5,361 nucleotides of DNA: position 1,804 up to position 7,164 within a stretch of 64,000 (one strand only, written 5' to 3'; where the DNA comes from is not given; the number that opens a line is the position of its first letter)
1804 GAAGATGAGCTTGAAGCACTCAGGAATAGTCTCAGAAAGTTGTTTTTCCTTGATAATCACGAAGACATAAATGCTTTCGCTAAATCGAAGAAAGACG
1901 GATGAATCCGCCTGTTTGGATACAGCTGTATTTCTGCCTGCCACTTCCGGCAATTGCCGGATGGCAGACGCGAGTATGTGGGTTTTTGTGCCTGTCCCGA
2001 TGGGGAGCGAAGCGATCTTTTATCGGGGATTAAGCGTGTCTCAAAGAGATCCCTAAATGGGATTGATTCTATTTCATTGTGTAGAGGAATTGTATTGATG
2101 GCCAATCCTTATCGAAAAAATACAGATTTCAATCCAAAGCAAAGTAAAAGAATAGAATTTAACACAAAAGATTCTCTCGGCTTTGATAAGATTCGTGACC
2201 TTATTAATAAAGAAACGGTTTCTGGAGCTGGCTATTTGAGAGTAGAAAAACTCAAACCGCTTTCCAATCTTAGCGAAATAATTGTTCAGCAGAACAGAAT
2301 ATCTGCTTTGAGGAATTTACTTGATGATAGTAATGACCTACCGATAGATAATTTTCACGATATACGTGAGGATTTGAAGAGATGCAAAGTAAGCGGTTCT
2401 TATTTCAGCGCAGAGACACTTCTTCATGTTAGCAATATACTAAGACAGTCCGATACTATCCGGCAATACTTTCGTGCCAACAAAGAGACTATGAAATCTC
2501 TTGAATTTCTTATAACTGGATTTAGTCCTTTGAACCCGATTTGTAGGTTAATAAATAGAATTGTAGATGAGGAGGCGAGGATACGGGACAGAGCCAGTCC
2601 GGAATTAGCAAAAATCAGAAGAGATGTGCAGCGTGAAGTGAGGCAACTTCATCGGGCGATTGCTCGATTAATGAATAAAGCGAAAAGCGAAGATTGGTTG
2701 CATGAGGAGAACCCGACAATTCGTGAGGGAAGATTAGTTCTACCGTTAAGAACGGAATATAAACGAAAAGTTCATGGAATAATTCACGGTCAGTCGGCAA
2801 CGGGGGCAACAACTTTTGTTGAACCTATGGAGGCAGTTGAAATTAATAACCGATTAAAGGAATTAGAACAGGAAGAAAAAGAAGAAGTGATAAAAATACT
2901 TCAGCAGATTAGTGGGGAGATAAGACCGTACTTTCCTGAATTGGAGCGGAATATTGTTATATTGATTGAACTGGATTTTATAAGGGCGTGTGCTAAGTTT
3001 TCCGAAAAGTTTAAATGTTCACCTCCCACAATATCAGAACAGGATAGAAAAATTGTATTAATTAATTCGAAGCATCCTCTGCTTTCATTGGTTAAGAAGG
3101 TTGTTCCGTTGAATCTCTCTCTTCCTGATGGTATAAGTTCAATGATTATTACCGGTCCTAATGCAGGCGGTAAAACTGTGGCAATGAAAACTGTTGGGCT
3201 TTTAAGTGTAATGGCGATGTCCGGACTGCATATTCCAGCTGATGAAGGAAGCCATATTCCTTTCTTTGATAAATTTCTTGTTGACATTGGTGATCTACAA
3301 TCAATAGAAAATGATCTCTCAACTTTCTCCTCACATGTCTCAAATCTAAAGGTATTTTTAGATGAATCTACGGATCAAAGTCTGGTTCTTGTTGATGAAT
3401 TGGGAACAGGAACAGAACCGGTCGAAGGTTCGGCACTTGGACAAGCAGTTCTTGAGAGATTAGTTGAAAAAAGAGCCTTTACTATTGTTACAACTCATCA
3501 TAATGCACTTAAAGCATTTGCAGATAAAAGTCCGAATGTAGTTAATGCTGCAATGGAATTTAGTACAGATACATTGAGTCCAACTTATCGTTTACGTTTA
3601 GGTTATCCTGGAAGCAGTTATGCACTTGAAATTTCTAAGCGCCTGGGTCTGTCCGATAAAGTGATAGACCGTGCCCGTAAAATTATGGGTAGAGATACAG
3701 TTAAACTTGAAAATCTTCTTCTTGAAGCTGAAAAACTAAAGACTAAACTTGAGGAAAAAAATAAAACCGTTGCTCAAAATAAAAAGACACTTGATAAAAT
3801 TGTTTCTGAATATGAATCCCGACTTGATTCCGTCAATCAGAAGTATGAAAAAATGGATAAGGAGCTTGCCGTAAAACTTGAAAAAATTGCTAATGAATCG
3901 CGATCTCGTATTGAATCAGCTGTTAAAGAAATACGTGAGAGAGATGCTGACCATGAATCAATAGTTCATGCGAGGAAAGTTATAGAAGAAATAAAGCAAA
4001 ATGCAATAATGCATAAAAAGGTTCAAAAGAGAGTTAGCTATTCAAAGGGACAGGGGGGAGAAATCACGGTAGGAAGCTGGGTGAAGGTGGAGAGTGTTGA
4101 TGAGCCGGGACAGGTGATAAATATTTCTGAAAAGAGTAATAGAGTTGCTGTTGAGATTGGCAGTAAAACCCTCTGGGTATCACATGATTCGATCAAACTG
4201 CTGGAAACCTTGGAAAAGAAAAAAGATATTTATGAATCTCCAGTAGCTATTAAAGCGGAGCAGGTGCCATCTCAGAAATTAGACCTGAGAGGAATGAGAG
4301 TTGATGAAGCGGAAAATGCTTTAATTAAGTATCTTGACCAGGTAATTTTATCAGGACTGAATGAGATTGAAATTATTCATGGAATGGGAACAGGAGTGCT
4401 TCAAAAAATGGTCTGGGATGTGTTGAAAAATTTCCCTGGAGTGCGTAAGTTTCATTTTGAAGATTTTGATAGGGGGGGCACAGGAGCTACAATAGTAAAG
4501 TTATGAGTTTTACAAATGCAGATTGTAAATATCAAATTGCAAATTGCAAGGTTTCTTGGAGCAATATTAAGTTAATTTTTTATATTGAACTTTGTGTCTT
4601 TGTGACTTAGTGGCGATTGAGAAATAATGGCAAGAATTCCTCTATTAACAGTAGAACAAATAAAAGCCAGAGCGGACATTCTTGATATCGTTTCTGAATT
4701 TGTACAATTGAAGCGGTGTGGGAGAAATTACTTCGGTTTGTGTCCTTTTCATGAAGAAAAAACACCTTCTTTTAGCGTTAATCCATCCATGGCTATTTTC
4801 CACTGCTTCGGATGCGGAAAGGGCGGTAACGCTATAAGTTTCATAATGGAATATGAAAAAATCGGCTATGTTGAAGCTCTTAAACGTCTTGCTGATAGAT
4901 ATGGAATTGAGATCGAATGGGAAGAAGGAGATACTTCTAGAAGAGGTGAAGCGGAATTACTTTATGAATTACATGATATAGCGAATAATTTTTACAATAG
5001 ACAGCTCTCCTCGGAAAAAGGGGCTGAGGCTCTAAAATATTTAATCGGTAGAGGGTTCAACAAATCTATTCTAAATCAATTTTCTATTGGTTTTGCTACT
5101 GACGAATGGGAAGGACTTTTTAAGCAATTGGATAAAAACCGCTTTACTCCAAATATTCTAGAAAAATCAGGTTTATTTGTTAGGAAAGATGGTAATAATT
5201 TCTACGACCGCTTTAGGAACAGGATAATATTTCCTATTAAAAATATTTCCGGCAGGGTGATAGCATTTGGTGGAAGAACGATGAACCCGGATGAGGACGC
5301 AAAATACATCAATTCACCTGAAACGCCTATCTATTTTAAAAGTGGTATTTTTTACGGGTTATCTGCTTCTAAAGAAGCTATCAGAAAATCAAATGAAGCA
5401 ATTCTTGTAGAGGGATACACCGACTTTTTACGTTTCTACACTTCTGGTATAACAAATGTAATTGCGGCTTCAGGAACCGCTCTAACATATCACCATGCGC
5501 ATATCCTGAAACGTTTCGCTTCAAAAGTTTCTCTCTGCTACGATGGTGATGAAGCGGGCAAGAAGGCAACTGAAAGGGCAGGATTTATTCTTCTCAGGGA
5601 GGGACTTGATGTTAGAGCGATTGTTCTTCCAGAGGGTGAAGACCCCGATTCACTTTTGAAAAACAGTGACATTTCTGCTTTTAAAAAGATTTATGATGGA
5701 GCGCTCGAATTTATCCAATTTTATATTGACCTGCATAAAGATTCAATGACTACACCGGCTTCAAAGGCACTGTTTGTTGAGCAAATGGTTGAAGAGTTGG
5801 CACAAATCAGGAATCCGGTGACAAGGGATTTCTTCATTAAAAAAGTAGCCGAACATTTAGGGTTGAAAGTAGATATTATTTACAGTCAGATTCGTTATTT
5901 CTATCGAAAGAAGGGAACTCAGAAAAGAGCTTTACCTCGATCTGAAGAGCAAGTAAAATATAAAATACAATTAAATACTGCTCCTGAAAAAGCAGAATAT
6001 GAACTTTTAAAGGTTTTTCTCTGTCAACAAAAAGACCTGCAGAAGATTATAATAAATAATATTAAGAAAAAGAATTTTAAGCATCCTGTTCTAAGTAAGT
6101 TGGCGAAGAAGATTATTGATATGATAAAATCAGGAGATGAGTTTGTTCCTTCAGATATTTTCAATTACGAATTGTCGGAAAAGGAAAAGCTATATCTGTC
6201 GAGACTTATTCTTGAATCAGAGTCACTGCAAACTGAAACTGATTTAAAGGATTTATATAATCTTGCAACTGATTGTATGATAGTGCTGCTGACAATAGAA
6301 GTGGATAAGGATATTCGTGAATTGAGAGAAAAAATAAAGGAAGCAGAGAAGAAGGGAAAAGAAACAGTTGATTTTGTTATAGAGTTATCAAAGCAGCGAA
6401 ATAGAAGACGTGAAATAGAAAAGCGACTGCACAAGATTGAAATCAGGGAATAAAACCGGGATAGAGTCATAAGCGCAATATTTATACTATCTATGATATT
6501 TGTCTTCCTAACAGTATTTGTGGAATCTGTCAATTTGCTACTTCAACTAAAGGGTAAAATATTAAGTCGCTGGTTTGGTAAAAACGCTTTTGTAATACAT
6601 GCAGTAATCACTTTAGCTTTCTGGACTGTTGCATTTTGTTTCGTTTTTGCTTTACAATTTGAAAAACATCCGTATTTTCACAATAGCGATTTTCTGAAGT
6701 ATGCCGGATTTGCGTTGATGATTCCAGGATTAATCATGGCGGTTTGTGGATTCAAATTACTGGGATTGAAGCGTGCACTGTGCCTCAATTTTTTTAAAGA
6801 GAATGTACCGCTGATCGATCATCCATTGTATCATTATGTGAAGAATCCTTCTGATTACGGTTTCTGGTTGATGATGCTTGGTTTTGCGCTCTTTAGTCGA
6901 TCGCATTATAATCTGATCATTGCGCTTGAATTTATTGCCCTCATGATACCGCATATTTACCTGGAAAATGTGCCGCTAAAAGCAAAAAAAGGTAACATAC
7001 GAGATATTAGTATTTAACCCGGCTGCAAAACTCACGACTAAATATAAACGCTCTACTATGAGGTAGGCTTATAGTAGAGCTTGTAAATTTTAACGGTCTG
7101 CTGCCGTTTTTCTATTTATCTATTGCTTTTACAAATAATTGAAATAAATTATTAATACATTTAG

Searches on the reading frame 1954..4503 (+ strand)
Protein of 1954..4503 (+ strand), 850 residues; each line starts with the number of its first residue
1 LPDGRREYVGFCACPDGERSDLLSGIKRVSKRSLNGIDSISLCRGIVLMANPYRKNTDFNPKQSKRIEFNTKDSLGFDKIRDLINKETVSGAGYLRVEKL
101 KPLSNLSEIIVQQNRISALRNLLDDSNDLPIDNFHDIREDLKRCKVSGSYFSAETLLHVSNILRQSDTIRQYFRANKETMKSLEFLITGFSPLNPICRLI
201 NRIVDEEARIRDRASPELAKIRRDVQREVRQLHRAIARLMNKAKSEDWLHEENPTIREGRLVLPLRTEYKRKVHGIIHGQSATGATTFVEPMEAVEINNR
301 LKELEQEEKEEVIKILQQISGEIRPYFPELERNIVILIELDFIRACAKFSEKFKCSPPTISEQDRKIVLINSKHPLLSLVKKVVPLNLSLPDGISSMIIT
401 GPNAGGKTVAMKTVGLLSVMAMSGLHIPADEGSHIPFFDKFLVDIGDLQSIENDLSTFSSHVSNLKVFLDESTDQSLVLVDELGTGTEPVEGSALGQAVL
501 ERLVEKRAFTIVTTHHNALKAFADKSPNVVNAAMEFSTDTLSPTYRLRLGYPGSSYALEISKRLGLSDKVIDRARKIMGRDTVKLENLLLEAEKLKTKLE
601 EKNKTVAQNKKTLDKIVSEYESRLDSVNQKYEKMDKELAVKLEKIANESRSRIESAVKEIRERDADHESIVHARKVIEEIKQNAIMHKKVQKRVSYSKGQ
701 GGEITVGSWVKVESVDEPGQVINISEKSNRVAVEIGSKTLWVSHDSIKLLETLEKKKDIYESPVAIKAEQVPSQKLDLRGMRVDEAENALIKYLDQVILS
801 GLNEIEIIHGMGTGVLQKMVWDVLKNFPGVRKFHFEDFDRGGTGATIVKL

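Call 9: search_protein_families(library=pfam, proteins=[window:1954-4503:+], max_evalue=1)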
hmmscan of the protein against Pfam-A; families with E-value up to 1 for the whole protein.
window:1954-4503:+ (850 aa): 13 families
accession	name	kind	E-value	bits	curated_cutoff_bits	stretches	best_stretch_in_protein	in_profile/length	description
PF00488.27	MutS_V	-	2.1e-36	126.1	30.2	1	397-578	1-184/188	MutS domain V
PF01713.27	Smr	-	2.3e-24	85.8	25.7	1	776-850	1-76/77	Smr domain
PF05192.23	MutS_III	-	7.6e-05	23.6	34.1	1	88-347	30-194/194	MutS domain III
PF20297.4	MSSS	-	0.00093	19.3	26.8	1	706-743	1-38/42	MutS2 and Smr-associated SH3 domain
PF05064.18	Nsp1_C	-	0.04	14.2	24.1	1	581-635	56-110/114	Nsp1-like C-terminal region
PF01442.23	Apolipoprotein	-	0.05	13.7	90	1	593-663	51-118/190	Apolipoprotein A1/A4/E domain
PF24915.1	Spectrin_SESTD1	-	0.1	13.5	27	0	445-495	30-80/110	SESTD1-like, spectrin repeat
PF06295.17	ZapG-like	-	0.16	12.5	33.5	1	591-667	25-101/123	Z-ring associated protein G-like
PF13304.12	AAA_21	-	0.23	11.9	27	1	397-425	2-26/304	AAA domain, putative AbiEii toxin, Type IV TA system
PF18077.6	DUF5595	-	0.32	11.5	29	1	603-661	4-61/73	Domain of unknown function (DUF5595)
PF02601.20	Exonuc_VII_L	-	0.74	9.7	35.9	1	593-666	154-227/315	Exonuclease VII, large subunit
PF05400.18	FliT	-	0.78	11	29.5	1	198-231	45-78/85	Flagellar protein FliT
PF17956.6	NAPRTase_C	-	0.89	10.5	23.3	0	214-242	68-96/111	Nicotinate phosphoribosyltransferase C-terminal domain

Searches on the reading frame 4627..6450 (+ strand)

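Call 9: search_protein_families(library=pfam, proteins=[window:4627-6450:+], max_evalue=1)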
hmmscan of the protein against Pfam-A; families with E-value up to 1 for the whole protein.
window:4627-6450:+ (608 aa): 10 families
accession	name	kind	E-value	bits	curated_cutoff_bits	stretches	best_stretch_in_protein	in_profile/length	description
PF08275.17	DNAG_N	-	8.9e-42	142.6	26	1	122-247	1-126/128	DNA primase catalytic core, N-terminal domain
PF01807.25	Zn_ribbon_DnaG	-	1e-38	131.5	24.9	1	8-99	5-96/98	CHC2 zinc finger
PF13155.12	Toprim_2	-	1.3e-19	70.7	22.1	1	259-344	1-88/88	Toprim-like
PF13662.12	Toprim_4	-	1.1e-14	54.8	25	1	257-332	2-84/85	Toprim domain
PF10410.14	DnaB_bind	-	5.2e-10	39.9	20.6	1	374-415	14-55/56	DnaB-helicase binding domain of primase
PF01751.28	Toprim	-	7.7e-09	36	23.1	1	257-319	1-77/96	Toprim domain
PF13362.12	Toprim_3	-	0.00014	22.6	27.2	1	258-345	2-90/95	Toprim domain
PF15250.11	Raftlin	-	0.0099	15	29.4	1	519-592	97-170/459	Raftlin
PF04256.18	DUF434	-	0.044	13.9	27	0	514-534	30-50/56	Protein of unknown function (DUF434)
PF24526.1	ABCA12_C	-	0.15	12.6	34.8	0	421-440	25-44/51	ABCA12-like, C-terminal domain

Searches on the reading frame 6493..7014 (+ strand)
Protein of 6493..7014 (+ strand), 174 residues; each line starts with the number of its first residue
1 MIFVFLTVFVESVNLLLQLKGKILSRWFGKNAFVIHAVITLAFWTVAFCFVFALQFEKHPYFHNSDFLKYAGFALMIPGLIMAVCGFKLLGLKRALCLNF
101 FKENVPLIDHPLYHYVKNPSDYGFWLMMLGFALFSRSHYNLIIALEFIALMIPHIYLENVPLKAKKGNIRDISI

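Call 9: search_protein_families(library=pfam, proteins=[window:6493-7014:+], max_evalue=1)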
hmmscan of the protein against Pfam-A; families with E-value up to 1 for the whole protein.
window:6493-7014:+ (174 aa): 2 families
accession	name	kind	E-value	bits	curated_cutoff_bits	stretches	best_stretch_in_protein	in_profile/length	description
PF04191.18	PEMT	-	8.7e-09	36.2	25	1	70-155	3-90/105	Phospholipid methyltransferase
PF04241.20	DUF423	-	0.49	11.1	25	1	121-143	50-72/86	Protein of unknown function (DUF423)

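Call 16: search_protein_families(library=ncbifam, proteins=[window:6493-7014:+], max_evalue=1)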
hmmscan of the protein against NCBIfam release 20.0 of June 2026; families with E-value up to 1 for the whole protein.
window:6493-7014:+ (174 aa): 1 family
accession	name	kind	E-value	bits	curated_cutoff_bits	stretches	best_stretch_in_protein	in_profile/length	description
NF040696.1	isopcys_mtase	equivalog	0.064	13.1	160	1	43-136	50-141/190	protein-S-isoprenylcysteine O-methyltransferase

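Call 17: find_encoding_contigs(protein=window:6493-7014:+, flank=6000, max_places=10)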
Protein window:6493-7014:+ (174 aa): 7 contigs read that carry it; 4 places shown.
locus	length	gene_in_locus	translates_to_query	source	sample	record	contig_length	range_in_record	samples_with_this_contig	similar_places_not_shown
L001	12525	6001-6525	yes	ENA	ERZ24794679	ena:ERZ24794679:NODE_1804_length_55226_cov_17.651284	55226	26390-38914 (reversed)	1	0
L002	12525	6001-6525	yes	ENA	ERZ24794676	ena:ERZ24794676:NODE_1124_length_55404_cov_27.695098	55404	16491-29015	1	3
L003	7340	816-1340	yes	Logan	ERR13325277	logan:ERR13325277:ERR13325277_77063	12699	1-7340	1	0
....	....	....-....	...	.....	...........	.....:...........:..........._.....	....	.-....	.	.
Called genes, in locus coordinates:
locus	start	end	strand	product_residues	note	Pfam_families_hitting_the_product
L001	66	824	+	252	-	PF02578:Cu-oxidase_4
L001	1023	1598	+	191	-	PF02674:Colicin_V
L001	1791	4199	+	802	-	PF00488:MutS_V, PF01713:Smr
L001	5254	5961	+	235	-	PF10410:DnaB_bind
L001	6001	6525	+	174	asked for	PF04191:PEMT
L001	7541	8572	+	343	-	-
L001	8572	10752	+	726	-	PF00041:fn3 (faint), PF17957:Big_7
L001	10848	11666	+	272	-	PF13385:Laminin_G_3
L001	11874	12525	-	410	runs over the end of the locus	PF08239:SH3_3, PF01435:Peptidase_M48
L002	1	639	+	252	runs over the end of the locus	PF02578:Cu-oxidase_4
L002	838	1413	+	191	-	PF02674:Colicin_V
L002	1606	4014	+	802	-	PF00488:MutS_V, PF01713:Smr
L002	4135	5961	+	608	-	PF01807:Zn_ribbon_DnaG, PF08275:DNAG_N, PF01751:Toprim, PF13155:Toprim_2, PF13662:Toprim_4, PF10410:DnaB_bind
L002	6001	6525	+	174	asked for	PF04191:PEMT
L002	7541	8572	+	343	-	-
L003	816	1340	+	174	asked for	PF04191:PEMT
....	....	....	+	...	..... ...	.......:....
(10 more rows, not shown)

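Call 41: find_homologous_proteins(query=window:6493-7014:+, max_evalue=1e-20)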
Query window:6493-7014:+ (174 aa): 100 proteins with E <= 1e-20 among 208 candidates.
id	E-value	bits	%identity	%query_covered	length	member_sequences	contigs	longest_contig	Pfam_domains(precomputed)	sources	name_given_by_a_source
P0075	1.9e-99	349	92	99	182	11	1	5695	PF04191.19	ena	-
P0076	5.9e-96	337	96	93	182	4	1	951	PF04191.19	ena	-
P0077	6.4e-88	311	93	87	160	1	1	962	PF04191.19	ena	-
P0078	1.2e-64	235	60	94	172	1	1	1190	PF04191.19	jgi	-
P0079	7.8e-64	233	63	93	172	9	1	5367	PF04191.19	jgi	-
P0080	9.2e-64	233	63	94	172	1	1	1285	PF04191.19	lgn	-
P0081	5.9e-63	230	61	89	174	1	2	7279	PF04191.19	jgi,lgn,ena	-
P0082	6.3e-63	230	63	93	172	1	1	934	PF04191.19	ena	-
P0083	7.7e-63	230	62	93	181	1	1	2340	PF04191.19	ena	-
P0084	8.4e-63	229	63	94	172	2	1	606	PF04191.19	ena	-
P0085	1.1e-62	229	62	95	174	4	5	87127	PF04191.19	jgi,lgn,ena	-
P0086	1.9e-62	228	64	93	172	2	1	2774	PF04191.19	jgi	jgi:protein-S-isoprenylcysteine O-methyltransferase Ste14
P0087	1.3e-61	226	61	97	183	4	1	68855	PF04191.19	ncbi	-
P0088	2.2e-61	225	63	90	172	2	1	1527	PF04191.19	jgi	jgi:protein-S-isoprenylcysteine O-methyltransferase Ste14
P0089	3.1e-61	224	63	94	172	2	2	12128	PF04191.19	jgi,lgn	jgi:protein-S-isoprenylcysteine O-methyltransferase Ste14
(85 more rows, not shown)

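Call 42: find_encoding_contigs(protein=P0075, flank=8000, max_places=4)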
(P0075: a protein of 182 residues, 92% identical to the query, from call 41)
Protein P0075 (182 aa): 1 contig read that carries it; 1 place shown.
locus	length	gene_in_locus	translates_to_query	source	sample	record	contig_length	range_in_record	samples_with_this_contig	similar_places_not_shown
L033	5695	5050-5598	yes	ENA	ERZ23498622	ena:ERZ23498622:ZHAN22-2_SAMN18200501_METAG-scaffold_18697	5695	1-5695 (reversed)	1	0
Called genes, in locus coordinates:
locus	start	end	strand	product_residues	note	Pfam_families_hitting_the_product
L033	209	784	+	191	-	PF02674:Colicin_V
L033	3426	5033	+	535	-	PF08275:DNAG_N, PF01751:Toprim, PF13662:Toprim_4, PF13155:Toprim_2, PF10410:DnaB_bind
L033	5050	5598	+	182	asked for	PF04191:PEMT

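Call 43: find_encoding_contigs(protein=P0076, flank=8000, max_places=4)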
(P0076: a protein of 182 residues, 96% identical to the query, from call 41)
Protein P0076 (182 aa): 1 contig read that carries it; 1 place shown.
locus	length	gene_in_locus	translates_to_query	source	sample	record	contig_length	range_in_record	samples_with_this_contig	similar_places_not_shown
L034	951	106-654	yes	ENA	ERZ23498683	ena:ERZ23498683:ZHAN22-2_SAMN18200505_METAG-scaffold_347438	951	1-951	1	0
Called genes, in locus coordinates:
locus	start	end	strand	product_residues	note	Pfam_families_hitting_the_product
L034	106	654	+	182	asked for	PF04191:PEMT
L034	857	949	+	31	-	?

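Call 61: search_protein_families(library=pfam, proteins=[L034:857-949:+], max_evalue=0.1)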
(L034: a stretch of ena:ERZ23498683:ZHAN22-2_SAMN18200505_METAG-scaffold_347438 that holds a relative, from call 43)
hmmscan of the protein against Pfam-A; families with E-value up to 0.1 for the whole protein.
L034:857-949:+ (31 aa): 0 families
